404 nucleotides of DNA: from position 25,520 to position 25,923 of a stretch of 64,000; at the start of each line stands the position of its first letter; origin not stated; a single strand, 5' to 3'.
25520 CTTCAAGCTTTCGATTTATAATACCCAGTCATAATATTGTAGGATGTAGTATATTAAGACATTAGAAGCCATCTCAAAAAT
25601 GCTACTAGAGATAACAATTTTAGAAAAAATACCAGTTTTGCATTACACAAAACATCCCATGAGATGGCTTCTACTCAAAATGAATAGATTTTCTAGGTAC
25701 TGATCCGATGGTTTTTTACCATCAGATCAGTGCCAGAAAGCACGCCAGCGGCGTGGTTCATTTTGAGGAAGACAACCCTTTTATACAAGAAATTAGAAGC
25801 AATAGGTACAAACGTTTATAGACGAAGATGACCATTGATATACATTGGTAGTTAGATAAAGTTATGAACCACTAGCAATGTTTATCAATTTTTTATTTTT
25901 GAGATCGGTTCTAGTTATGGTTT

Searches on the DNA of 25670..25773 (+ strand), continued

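Call 85: search_with_rna_model(model_id=R1, sources=[L091, L092, L093, L089], max_evalue=0.1)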
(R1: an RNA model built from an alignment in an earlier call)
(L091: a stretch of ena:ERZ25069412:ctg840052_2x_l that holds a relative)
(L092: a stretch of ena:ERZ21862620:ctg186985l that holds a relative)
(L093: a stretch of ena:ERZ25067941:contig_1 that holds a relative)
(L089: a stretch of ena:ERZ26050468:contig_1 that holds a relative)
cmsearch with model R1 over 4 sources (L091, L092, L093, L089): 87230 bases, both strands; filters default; matches with E-value up to 0.1: 4.
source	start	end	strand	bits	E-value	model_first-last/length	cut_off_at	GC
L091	11930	12038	-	112.1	2.2e-23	1-109/109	no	0.37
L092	14216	14323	+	82.9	1.2e-16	1-109/109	no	0.41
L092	3557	3663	+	77.8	1.8e-15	1-109/109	no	0.48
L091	11932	12040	+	18.7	0.081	1-109/109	no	0.38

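Call 100: search_with_rna_model(model_id=R1, sources=[L094, L095, L096, L097, L098, L099, L100, L101, L102, L103, L104, L105, L106, L107, L108, L109, L110, L111, L112], max_evalue=0.1)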
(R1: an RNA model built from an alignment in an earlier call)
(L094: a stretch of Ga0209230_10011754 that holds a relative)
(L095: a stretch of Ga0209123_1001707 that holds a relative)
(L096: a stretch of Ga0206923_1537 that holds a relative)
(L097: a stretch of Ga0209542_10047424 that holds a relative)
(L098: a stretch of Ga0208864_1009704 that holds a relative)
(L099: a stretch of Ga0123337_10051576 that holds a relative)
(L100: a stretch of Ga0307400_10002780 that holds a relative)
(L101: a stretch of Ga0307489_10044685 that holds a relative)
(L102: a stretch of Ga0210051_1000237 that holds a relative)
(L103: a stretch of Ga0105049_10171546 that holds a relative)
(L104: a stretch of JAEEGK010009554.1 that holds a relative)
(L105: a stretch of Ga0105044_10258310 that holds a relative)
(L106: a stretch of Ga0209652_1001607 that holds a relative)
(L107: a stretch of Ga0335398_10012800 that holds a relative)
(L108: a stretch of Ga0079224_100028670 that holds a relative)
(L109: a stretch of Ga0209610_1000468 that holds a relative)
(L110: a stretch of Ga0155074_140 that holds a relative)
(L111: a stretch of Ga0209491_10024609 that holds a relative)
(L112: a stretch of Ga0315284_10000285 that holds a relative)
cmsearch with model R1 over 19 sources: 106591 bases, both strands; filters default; matches with E-value up to 0.1: 0.
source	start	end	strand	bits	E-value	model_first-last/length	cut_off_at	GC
